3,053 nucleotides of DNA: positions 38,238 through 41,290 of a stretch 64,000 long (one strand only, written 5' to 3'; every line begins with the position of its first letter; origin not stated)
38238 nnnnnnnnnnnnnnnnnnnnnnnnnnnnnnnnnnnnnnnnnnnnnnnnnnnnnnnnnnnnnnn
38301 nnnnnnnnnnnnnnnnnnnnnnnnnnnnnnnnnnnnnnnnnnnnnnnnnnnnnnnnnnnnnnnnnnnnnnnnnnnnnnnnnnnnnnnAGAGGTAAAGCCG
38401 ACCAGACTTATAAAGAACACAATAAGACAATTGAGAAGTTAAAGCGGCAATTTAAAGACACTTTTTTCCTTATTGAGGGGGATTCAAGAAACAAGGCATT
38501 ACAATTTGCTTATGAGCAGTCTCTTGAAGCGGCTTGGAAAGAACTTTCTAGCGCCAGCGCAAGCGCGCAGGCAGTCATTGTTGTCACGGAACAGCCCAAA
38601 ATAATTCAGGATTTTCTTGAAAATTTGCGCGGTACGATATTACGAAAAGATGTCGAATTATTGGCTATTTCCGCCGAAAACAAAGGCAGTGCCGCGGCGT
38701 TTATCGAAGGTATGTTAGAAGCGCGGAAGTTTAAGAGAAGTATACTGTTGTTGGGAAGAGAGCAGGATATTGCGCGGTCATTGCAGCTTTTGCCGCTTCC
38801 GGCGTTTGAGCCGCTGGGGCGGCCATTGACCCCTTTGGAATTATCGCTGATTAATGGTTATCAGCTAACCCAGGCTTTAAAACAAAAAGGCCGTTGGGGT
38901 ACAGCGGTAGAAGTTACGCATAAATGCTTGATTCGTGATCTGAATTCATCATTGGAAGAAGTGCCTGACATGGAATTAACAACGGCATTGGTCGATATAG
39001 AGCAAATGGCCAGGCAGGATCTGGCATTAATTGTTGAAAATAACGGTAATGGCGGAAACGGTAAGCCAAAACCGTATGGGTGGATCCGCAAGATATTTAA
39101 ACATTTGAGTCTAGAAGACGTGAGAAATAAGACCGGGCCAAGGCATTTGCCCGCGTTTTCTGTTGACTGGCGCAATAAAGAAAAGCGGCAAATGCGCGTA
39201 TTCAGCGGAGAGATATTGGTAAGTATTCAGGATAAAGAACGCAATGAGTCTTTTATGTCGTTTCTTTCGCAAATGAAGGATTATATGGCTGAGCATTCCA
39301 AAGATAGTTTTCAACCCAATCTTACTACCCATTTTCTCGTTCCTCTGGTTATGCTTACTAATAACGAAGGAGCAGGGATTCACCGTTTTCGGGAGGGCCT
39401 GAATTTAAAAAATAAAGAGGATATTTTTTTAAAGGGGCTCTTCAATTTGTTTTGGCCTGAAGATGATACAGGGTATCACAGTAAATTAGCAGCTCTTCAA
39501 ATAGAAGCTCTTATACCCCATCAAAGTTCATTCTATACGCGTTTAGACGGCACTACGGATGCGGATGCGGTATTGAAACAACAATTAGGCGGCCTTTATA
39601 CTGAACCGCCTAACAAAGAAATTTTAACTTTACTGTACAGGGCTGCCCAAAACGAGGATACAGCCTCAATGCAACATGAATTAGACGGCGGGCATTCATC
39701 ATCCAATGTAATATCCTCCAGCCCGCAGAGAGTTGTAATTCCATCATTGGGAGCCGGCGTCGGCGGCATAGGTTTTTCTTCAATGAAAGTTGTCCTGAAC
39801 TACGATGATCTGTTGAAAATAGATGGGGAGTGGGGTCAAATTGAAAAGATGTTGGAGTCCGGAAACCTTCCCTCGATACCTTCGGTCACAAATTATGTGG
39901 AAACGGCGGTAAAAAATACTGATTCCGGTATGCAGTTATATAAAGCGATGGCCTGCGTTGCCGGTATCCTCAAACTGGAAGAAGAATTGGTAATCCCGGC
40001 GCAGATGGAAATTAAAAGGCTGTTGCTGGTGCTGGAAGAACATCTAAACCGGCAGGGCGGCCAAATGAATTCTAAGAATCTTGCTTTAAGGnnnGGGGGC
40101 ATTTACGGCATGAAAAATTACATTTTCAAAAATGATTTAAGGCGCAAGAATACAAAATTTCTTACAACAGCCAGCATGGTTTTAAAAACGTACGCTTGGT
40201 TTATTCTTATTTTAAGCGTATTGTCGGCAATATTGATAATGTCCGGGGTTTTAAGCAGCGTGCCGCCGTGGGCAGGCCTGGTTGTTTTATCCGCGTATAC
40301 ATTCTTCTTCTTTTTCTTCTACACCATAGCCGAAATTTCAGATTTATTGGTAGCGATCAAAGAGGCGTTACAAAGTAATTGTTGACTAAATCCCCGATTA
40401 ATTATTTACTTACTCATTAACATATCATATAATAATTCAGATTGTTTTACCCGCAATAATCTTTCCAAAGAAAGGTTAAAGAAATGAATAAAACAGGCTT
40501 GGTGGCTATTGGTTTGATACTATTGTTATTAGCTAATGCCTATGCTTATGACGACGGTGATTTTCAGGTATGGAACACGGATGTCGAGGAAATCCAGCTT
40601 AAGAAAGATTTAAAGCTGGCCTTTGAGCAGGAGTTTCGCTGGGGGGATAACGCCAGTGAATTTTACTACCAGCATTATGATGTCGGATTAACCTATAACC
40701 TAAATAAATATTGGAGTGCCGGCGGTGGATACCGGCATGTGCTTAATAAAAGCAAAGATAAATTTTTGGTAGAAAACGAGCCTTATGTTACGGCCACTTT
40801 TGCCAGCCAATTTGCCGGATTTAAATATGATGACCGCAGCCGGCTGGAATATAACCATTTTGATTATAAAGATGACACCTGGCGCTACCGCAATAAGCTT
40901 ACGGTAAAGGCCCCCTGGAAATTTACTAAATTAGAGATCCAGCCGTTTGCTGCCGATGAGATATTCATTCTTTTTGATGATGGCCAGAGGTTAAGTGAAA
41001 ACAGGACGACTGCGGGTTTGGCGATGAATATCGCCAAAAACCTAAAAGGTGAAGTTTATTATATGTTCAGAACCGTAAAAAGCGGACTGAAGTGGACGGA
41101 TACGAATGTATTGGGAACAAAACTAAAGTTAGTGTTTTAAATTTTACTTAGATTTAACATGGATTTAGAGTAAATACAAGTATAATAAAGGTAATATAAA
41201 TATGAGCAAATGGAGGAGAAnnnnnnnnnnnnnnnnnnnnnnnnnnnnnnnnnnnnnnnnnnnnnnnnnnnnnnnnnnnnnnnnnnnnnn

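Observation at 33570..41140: Pho-box-driven island of secreted TPR proteins, a 1448-aa membrane giant, a mini membrane protein and an OMP sandwiched between two complete pst-phoU operons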

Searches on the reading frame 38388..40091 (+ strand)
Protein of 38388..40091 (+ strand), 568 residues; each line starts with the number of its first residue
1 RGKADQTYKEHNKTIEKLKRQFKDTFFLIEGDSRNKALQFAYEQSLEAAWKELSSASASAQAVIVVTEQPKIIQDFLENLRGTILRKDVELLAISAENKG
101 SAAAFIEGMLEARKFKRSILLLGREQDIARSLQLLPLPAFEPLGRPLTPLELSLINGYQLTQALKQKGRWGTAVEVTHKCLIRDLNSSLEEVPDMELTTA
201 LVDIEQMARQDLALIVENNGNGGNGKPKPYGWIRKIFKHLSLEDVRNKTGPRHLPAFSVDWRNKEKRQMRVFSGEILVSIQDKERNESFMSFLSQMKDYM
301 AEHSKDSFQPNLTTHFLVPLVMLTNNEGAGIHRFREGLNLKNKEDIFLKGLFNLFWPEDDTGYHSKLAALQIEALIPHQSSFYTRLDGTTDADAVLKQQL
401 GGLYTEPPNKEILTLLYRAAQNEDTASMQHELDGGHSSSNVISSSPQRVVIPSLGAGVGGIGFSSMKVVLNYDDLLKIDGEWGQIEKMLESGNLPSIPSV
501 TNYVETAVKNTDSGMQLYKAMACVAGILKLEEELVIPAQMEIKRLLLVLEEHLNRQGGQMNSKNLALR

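Call 40: search_solved_structures(query=A2, max_evalue=1)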
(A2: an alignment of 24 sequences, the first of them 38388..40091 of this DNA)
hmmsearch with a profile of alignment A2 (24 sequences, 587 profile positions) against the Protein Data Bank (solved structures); distinct sequences matched with E-value up to 1: 0.

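Call 50: predict_structure(alignment_id=A2)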
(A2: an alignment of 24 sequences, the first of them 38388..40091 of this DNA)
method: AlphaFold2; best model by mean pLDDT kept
length: 568 residues; sequences in the alignment: 24
mean_pLDDT: 82.1   pTM: 0.70
mean pLDDT of the five models: 82.1, 80.0, 79.8, 78.5, 77.5
residues with pLDDT >= 90: 319; 70-90: 126; 50-70: 58; < 50: 65
segments of 3 or more residues with pLDDT < 50: 424-478, 559-568
pLDDT, mean of each block of 10 residues (from residue 1): 77 79 59 87 95 95 97 96 97 94 97 98 90 96 95 97 95 97 79 93 92 87 66 92 87 71 74 96 97 97 84 97 93 93 92 91 86 85 93 93 83 61 48 35 30 30 37 44 89 93 91 80 91 84 89 70 42
secondary structure, 60 per line:
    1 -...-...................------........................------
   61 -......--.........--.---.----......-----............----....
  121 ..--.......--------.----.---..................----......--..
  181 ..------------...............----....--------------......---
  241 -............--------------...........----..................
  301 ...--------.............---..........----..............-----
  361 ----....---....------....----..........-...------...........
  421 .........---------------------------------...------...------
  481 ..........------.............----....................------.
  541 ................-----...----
elements in order: H6-24 H31-54 E62-67 H70-78 E90-95 H101-112 E117-122 H125-131 H149-166 E171-176 E179-182 E195-203 H204-209 E214-217 E232-237 H242-253 E268-278 H283-303 H312-324 H328-337 H342-355 H365-368 E372-375 E382-385 H390-399 H410-429 H481-490 H497-509 H514-533 H540-556

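Call 60: search_protein_families(library=pfam, alignment_id=A2, max_evalue=1)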
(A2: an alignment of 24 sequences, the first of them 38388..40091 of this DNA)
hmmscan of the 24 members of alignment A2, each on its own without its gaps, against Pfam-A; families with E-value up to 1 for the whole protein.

A. member 1, window:38388-40091:+ (568 aa): 2 families
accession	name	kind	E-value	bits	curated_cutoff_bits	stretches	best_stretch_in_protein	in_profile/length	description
PF25495.1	Peripla_BP_A-cyclase_1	-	0.04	14.3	27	1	5-97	31-116/144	Adenylate cyclase, periplasmic binding protein-like domain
PF13877.11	RPAP3_C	-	0.13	13.2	23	1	46-126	8-91/92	Potential Monad-binding region of RPAP3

B. families by the number of members that match (of 24 scanned): 19 families
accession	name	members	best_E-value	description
PF03551.20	PadR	3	7.6e-05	Transcriptional regulator PadR-like family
PF21356.2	Vps27_GAT-like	1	0.0012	Vacuolar protein sorting-associated protein 27, GAT-like domain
PF24723.1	DUF7675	1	0.0024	Family of unknown function (DUF7675)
PF14453.12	ThiS-like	1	0.023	ThiS-like ubiquitin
PF07173.17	GRDP-like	1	0.026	Glycine-rich domain-containing protein-like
PF25495.1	Peripla_BP_A-cyclase_1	1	0.04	Adenylate cyclase, periplasmic binding protein-like domain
PF11798.14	IMS_HHH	1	0.04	IMS family HHH motif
PF17476.7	Binary_toxB_3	1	0.075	Clostridial binary toxin B/anthrax toxin PA domain 3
PF01475.25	FUR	1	0.076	Ferric uptake regulator family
PF02334.22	RTP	1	0.077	Replication terminator protein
PF24934.1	DUF7752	1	0.095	Domain of unknown function (DUF7752)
PF23553.1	NELF-A_N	1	0.097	NELF-A N-terminal domain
PF21365.3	Glyco_hydro_31_3rd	1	0.1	Glycosyl hydrolase family 31 C-terminal domain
PF18307.6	Tfb2_C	1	0.12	Transcription factor Tfb2 (p52) C-terminal domain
PF13877.11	RPAP3_C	1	0.13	Potential Monad-binding region of RPAP3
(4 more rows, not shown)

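Call 65: search_solved_structures(query=A2, max_evalue=10, show_alignments=3)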
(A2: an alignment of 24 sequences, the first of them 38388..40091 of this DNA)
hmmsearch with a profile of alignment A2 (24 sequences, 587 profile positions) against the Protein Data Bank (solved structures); distinct sequences matched with E-value up to 10: 0.

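Call 97: fold_search(model_id=the predicted structure, library=pdb)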
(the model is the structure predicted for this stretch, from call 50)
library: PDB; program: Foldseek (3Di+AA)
matches with E <= 10: 1128; with E <= 0.001: 5
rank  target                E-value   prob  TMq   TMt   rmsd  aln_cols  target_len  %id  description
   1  9iis                  7.9e-08  1.00  0.37  0.38   5.5       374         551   12  GDP-fucose pyrophosphorylase part of FKP with a SUMO tag (released 2025-03-05)
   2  9iit_A                1.6e-06  1.00  0.35  0.22   6.7       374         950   11  Full length structure of FKP in complex with GTP and GDP (released 2025-03-05)
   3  5mni_F                1.3e-04  0.99  0.16  0.22  11.6       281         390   10  Escherichia coli AGPase mutant R130A apo form (released 2017-03-01)
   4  5l6s_D                1.5e-04  0.99  0.16  0.22  13.6       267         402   10  Crystal structure of E. coli ADP-glucose pyrophosphorylase (AGPase) in complex with a positive allosteric regulator be (released 2016-09-07)
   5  5l6v_G                3.1e-04  0.98  0.19  0.24  13.5       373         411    9  Crystal structure of E. coli ADP-glucose pyrophosphorylase (AGPase) in complex with a negative allosteric regulator ad (released 2016-09-07)
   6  4ckc_D                2.9e-02  0.14  0.12  0.09  21.7       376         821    7  Vaccinia virus capping enzyme complexed with SAH (monoclinic form) (released 2014-03-19)
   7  9g3h_AB               5.0e-02  0.38  0.11  0.28  10.3       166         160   13  Circularly permuted lumazine synthase twisted tube with no gap between between double strands (released 2025-03-05)
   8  9g3o_BB               5.6e-02  0.33  0.11  0.30  11.2       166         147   13  Circularly permuted lumazine synthase 24-pentamer spherical cage (released 2025-03-05)
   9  9g3h_A                6.6e-02  0.35  0.11  0.28  10.2       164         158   13  Circularly permuted lumazine synthase twisted tube with no gap between between double strands (released 2025-03-05)
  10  9g3m_AA               7.7e-02  0.30  0.11  0.29  10.6       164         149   13  Circularly permuted lumazine synthase triple-stranded straight tube (released 2025-03-05)
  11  2vdw_A                7.7e-02  0.11  0.12  0.19  21.9       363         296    8  Guanosine N7 methyl-transferase sub-complex (D1-D12) of the vaccinia virus mRNA capping enzyme (released 2008-05-13)
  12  9g3o_AD               9.1e-02  0.28  0.11  0.30  11.5       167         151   15  Circularly permuted lumazine synthase 24-pentamer spherical cage (released 2025-03-05)
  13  8cgb_A                9.6e-02  0.08  0.11  0.18  21.9       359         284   10  Monkeypox virus VP39 in complex with SAH (released 2023-04-26)
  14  6z1u_A                1.1e-01  0.11  0.13  0.14  22.2       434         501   10  bovine ATP synthase F1c8-peripheral stalk domain, state 3 (released 2020-09-09)
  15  6wnq_A                1.2e-01  0.09  0.11  0.12  22.2       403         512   12  E. coli ATP Synthase State 2a (released 2020-06-03)
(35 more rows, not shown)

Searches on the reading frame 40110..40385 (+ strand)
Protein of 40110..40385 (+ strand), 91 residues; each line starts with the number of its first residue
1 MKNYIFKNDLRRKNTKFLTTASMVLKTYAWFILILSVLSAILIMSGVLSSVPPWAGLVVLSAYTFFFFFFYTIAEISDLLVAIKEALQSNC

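Call 4: search_protein_families(library=pfam, proteins=[window:40110-40385:+], max_evalue=0.1)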
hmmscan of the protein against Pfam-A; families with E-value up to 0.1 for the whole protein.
window:40110-40385:+ (91 aa): 2 families
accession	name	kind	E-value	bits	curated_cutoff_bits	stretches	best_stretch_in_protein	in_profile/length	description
PF10325.15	7TM_GPCR_Srz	-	0.0086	15.9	22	1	7-83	23-100/265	Serpentine type 7TM GPCR chemoreceptor Srz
PF06936.16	Selenoprotein_S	-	0.012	15.9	29.8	1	8-43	15-51/192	Selenoprotein S (SelS)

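Call 5: search_protein_families(library=ncbifam, proteins=[window:40110-40385:+], max_evalue=0.1)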
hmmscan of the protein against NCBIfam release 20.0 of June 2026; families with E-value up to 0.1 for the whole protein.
window:40110-40385:+ (91 aa): 0 families

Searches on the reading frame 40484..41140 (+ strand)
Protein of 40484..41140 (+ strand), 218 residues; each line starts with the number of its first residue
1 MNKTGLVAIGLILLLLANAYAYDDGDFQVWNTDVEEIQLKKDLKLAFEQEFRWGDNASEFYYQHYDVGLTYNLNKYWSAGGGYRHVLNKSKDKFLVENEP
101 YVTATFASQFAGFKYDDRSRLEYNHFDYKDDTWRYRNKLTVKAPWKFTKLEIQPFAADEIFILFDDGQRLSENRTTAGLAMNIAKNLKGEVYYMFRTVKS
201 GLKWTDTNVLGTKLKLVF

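Call 4: search_protein_families(library=pfam, proteins=[window:40484-41140:+], max_evalue=0.1)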
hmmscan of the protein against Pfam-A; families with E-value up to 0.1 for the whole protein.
window:40484-41140:+ (218 aa): 1 family
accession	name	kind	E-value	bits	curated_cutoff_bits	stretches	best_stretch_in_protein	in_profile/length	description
PF10677.15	DUF2490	-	2.9e-34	118.8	29.8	1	27-200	1-179/186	Protein of unknown function (DUF2490)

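Call 5: search_protein_families(library=ncbifam, proteins=[window:40484-41140:+], max_evalue=0.1)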
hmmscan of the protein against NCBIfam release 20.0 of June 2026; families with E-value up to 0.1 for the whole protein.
window:40484-41140:+ (218 aa): 0 families
